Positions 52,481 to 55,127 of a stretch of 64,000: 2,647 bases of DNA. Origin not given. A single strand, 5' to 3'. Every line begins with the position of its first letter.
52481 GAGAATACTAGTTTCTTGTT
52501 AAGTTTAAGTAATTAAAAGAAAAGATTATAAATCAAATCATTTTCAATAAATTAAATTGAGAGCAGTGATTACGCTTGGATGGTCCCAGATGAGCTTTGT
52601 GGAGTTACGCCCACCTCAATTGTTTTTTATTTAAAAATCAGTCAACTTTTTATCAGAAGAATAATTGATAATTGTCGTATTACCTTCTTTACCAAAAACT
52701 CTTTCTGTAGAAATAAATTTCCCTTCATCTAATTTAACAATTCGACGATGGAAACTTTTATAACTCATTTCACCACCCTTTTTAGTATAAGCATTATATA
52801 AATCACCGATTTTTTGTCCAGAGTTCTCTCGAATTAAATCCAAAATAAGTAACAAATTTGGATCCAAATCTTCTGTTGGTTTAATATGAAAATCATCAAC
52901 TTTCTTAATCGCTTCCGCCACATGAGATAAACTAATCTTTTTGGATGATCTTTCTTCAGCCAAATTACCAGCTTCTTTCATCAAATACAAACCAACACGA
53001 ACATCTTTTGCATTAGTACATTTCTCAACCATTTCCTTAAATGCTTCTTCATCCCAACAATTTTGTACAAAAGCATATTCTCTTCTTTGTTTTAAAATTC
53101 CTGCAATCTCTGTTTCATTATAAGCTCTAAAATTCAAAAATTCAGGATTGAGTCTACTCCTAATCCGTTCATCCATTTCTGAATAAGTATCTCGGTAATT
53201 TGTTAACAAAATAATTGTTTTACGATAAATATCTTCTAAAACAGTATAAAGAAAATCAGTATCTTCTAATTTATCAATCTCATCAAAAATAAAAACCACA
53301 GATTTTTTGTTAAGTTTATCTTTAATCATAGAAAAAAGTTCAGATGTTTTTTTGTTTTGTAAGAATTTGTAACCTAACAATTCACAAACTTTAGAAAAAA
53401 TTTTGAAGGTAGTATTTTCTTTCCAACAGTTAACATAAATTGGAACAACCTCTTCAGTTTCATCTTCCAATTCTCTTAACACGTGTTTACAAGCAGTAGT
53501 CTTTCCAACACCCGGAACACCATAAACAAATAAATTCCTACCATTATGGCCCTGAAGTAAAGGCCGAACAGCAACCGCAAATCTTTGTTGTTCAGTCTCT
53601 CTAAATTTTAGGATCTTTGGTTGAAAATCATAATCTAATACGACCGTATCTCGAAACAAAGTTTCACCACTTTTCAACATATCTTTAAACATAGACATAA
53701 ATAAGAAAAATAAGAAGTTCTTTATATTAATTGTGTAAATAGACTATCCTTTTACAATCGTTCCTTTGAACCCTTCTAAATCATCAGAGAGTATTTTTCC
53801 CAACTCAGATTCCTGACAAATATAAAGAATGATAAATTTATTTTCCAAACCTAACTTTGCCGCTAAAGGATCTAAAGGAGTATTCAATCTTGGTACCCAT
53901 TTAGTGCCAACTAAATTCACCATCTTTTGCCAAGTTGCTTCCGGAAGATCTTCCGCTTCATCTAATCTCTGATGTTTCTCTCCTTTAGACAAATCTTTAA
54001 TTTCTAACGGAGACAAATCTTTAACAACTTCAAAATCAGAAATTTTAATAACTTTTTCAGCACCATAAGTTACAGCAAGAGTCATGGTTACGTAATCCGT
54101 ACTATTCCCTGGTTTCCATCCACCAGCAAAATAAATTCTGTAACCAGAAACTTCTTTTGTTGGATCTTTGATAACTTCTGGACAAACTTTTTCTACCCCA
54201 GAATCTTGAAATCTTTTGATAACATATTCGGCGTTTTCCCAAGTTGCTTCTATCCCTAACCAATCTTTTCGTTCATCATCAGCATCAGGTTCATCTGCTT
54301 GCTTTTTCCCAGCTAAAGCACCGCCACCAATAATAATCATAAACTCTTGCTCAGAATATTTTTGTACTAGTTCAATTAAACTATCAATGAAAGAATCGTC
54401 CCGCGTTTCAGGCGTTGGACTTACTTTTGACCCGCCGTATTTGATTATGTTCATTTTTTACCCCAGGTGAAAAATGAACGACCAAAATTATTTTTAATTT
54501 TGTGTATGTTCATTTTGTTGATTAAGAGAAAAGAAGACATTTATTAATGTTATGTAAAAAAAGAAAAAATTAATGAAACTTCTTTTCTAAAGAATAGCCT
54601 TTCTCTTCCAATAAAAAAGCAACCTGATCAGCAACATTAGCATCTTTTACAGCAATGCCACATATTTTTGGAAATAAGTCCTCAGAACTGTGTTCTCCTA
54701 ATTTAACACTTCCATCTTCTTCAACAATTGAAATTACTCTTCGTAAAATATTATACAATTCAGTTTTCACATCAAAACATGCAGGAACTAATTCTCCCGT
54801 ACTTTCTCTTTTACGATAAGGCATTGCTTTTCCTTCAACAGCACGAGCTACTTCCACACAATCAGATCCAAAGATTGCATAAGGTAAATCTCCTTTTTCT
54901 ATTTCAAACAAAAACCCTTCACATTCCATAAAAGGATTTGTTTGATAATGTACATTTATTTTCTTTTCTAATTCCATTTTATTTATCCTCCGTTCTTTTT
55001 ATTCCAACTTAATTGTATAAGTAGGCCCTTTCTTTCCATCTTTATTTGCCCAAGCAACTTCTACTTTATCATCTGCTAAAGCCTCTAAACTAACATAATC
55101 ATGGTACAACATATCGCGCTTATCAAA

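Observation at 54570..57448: Seven-gene operon of small unknown proteins with a stereotyped, partly duplicated translation-initiation cassette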

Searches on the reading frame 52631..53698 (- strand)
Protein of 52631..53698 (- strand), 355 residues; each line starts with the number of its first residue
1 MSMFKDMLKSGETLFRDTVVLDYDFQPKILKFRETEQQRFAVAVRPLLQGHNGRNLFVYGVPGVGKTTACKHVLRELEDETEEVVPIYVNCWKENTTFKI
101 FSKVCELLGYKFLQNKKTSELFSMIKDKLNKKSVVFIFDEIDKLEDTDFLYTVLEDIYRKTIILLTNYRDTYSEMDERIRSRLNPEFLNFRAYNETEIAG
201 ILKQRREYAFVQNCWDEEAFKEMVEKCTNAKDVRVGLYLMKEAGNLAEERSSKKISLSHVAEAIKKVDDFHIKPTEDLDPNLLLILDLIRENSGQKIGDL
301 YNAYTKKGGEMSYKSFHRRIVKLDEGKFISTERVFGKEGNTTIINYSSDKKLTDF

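Call 26: search_protein_families(library=pfam, proteins=[L006:9519-10655:+, L005:6258-6596:+, L005:10375-10746:+], max_evalue=0.1)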
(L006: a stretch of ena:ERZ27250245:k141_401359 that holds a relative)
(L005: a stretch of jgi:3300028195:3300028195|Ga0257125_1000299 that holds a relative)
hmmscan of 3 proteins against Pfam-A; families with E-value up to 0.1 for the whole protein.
L006:9519-10655:+ (378 aa): 0 families

L005:6258-6596:+ (112 aa): 1 family
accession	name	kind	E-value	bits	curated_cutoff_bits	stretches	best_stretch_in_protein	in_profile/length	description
PF02674.22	Colicin_V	-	0.025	15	29.3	1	47-110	25-87/144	Colicin V production protein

L005:10375-10746:+ (123 aa): 0 families

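Call 56: search_protein_families(library=pfam, proteins=[L005:10129-10353:+, L005:7358-7657:+, L005:6100-6261:+, L005:2001-2933:-, L005:3221-3673:-, L005:10755-11195:-], max_evalue=0.1)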
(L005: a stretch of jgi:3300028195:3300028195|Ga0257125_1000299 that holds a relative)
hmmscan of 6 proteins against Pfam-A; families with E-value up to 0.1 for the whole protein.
L005:10129-10353:+ (74 aa): 0 families

L005:7358-7657:+ (99 aa): 0 families

L005:6100-6261:+ (53 aa): 1 family
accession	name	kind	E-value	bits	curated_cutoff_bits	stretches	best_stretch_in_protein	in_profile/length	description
PF23399.1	LTI65_PGEED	-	0.0043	17.2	27.3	1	2-12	5-15/31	LTI65/LTI78 PGEED repeat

L005:2001-2933:- (310 aa): 1 family
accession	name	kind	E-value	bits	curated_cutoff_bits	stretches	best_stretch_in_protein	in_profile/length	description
PF07737.17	ATLF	-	0.0044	17.2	27.4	1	52-123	13-88/193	Anthrax toxin lethal factor, N- and C-terminal domain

L005:3221-3673:- (150 aa): 0 families

L005:10755-11195:- (146 aa): 12 families
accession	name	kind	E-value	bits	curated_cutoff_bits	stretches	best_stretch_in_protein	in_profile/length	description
PF10241.14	KxDL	-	0.0016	19.1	27.2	0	45-120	6-77/86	Uncharacterized conserved protein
PF00170.26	bZIP_1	-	0.0018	18.7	27.6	1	87-119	29-61/64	bZIP transcription factor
PF04108.17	ATG17_like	-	0.0029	17.6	43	1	7-115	47-154/355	Autophagy protein ATG17-like domain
PF20663.3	COG4_N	-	0.0073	16.8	27.3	1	61-120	8-65/107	Conserved oligomeric Golgi complex subunit 4, N-terminal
PF13851.11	GAS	-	0.012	15.5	32.3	1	70-118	27-74/200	Growth-arrest specific micro-tubule binding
PF08702.15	Fib_alpha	-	0.015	15.9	29.9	1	26-121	28-125/143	Fibrinogen alpha/beta chain family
PF20975.2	DGCcoil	-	0.038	13.6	26.7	1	66-122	77-135/359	DGC-associated coil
PF12325.13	TMF_TATA_bd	-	0.049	14.2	29.1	0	77-113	5-41/115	TATA element modulatory factor 1 TATA binding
PF23005.1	DUF7032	-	0.055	13.7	27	0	23-77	19-76/115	Domain of unknown function (DUF7032)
PF05478.16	Prominin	-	0.059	11.9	34.3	1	59-121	645-707/799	Prominin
PF07716.20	bZIP_2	-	0.084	13.4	22.3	1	83-110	24-51/54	Basic region leucine zipper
PF05388.16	Carbpep_Y_N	-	0.092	13.5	25.8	0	55-108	38-88/127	Carboxypeptidase Y pro-peptide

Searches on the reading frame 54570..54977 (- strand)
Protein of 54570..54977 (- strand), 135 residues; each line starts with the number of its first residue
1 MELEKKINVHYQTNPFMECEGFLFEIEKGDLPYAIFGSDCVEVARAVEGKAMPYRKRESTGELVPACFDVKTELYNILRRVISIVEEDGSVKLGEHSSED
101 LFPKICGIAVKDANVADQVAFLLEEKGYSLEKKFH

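Call 5: search_protein_families(library=pfam, proteins=[window:54570-54977:-], max_evalue=1)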
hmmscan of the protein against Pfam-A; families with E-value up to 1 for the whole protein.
window:54570-54977:- (135 aa): 1 family
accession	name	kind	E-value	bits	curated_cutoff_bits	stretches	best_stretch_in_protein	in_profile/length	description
PF17793.6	AHD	-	0.078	13.4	27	0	76-96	19-39/61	ANC1 homology domain (AHD)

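Call 10: search_protein_families(library=ncbifam, proteins=[window:54570-54977:-], max_evalue=1)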
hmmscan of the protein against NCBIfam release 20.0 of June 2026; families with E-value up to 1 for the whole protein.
window:54570-54977:- (135 aa): 0 families

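Call 11: search_protein_families(library=phrogs, proteins=[window:54570-54977:-], max_evalue=1)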
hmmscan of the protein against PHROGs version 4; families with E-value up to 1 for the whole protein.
window:54570-54977:- (135 aa): 3 families
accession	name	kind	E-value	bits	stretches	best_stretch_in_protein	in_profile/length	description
phrog_10900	-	unknown function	0.066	14.5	0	18-72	2-53/64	-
phrog_23703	-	unknown function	0.082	13.6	1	63-121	44-103/201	-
phrog_947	-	DNA, RNA and nucleotide metabolism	0.33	10.8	1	35-93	222-282/368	DNA polymerase processivity factor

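Call 21: find_homologous_proteins(query=window:54570-54977:-)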
Query window:54570-54977:- (135 aa): 6 proteins with E <= 0.001 among 13 candidates.
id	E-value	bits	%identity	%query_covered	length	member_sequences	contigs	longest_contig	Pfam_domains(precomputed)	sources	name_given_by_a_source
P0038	8.8e-80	283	96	100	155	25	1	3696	-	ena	-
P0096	1.5e-70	253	85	99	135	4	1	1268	-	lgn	-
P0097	1.2e-58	215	74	100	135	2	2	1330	-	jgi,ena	-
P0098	1.6e-57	211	72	100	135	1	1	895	-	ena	-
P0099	2.9e-45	172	62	99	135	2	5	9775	-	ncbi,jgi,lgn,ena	-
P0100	3.7e-43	165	57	100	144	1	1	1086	-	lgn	-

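Call 26: search_protein_families(library=pfam, proteins=[L006:9519-10655:+, L005:6258-6596:+, L005:10375-10746:+], max_evalue=0.1)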
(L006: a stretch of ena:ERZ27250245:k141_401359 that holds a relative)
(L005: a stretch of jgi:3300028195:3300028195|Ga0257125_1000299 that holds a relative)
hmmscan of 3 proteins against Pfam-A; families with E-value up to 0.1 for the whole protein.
L006:9519-10655:+ (378 aa): 0 families

L005:6258-6596:+ (112 aa): 1 family
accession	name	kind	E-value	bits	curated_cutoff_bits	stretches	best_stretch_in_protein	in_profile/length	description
PF02674.22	Colicin_V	-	0.025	15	29.3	1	47-110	25-87/144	Colicin V production protein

L005:10375-10746:+ (123 aa): 0 families

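Call 52: search_protein_families(library=padloc, proteins=[window:54570-54977:-], max_evalue=0.1)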
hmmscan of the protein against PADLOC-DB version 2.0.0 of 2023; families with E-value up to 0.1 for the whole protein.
window:54570-54977:- (135 aa): 0 families

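Call 56: search_protein_families(library=pfam, proteins=[L005:10129-10353:+, L005:7358-7657:+, L005:6100-6261:+, L005:2001-2933:-, L005:3221-3673:-, L005:10755-11195:-], max_evalue=0.1)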
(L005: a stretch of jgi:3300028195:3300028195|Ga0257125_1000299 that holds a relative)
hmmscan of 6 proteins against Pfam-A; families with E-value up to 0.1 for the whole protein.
L005:10129-10353:+ (74 aa): 0 families

L005:7358-7657:+ (99 aa): 0 families

L005:6100-6261:+ (53 aa): 1 family
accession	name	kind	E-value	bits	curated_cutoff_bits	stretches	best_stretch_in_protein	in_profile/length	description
PF23399.1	LTI65_PGEED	-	0.0043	17.2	27.3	1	2-12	5-15/31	LTI65/LTI78 PGEED repeat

L005:2001-2933:- (310 aa): 1 family
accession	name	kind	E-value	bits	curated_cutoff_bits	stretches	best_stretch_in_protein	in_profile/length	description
PF07737.17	ATLF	-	0.0044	17.2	27.4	1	52-123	13-88/193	Anthrax toxin lethal factor, N- and C-terminal domain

L005:3221-3673:- (150 aa): 0 families

L005:10755-11195:- (146 aa): 12 families
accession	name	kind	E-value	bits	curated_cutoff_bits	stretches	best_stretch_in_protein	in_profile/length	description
PF10241.14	KxDL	-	0.0016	19.1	27.2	0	45-120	6-77/86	Uncharacterized conserved protein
PF00170.26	bZIP_1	-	0.0018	18.7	27.6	1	87-119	29-61/64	bZIP transcription factor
PF04108.17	ATG17_like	-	0.0029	17.6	43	1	7-115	47-154/355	Autophagy protein ATG17-like domain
PF20663.3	COG4_N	-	0.0073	16.8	27.3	1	61-120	8-65/107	Conserved oligomeric Golgi complex subunit 4, N-terminal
PF13851.11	GAS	-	0.012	15.5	32.3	1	70-118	27-74/200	Growth-arrest specific micro-tubule binding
PF08702.15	Fib_alpha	-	0.015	15.9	29.9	1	26-121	28-125/143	Fibrinogen alpha/beta chain family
PF20975.2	DGCcoil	-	0.038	13.6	26.7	1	66-122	77-135/359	DGC-associated coil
PF12325.13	TMF_TATA_bd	-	0.049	14.2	29.1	0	77-113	5-41/115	TATA element modulatory factor 1 TATA binding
PF23005.1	DUF7032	-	0.055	13.7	27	0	23-77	19-76/115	Domain of unknown function (DUF7032)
PF05478.16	Prominin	-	0.059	11.9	34.3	1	59-121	645-707/799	Prominin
PF07716.20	bZIP_2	-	0.084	13.4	22.3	1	83-110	24-51/54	Basic region leucine zipper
PF05388.16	Carbpep_Y_N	-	0.092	13.5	25.8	0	55-108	38-88/127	Carboxypeptidase Y pro-peptide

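Call 69: find_related_loci(query=window:54570-54977:-, collection=viral_contigs, flank=8000)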
Query window:54570-54977:- (135 aa) in viral_contigs; peptide patterns used: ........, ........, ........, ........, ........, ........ (x = any residue, [..] = any of these).
9 stretches matched a pattern, but none encodes a relative of the query by tblastn (E <= 1e-3).

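Call 71: find_encoding_contigs(protein=P0099, flank=8000, max_places=2)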
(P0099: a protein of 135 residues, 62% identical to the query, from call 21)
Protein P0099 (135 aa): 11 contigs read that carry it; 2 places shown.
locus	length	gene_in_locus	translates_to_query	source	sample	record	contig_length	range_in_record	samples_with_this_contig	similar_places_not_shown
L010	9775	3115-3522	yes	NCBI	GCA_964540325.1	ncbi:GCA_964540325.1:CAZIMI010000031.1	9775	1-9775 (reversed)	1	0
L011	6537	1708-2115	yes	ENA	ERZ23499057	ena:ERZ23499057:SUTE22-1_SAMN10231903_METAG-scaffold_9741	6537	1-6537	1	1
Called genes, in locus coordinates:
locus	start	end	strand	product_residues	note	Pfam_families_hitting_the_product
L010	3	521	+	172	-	?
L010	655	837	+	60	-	-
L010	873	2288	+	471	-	-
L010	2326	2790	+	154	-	-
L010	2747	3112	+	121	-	-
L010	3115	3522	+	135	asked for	-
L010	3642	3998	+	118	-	-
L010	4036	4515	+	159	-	-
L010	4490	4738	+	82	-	-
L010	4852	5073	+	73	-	-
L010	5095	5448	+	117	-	-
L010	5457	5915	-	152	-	-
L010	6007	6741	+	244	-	PF00696:AA_kinase (weak)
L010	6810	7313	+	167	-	-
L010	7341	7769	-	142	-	PF09834:DUF2061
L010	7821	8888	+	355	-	PF13191:AAA_16, PF00931:NB-ARC, PF05621:TniB (faint), PF24883:NPHP3_N (faint), PF00004:AAA, PF05729:NACHT (weak), PF13401:AAA_22, PF22703:Cdc6_lid, +1 more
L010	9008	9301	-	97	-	PF02311:AraC_binding (weak), PF07883:Cupin_2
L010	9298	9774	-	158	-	?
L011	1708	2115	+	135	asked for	-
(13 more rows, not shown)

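Call 77: search_solved_structures(query=A4, max_evalue=10)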
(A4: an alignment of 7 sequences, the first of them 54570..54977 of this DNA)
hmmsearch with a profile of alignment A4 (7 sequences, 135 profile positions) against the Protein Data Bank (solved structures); distinct sequences matched with E-value up to 10: 0.

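Call 98: search_protein_families(library=pfam, proteins=[L010:873-2288:+, L010:2326-2790:+, L010:2747-3112:+, L010:3642-3998:+, L010:4036-4515:+, L010:4490-4738:+, L010:5095-5448:+, L010:5457-5915:-, L010:6810-7313:+], max_evalue=0.01)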
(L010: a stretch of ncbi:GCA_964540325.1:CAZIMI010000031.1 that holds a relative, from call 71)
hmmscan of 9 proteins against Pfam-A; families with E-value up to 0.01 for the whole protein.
L010:873-2288:+ (471 aa): 0 families

L010:2326-2790:+ (154 aa): 0 families

L010:2747-3112:+ (121 aa): 0 families

L010:3642-3998:+ (118 aa): 0 families

L010:4036-4515:+ (159 aa): 0 families

L010:4490-4738:+ (82 aa): 0 families

L010:5095-5448:+ (117 aa): 0 families

L010:5457-5915:- (152 aa): 0 families

L010:6810-7313:+ (167 aa): 0 families
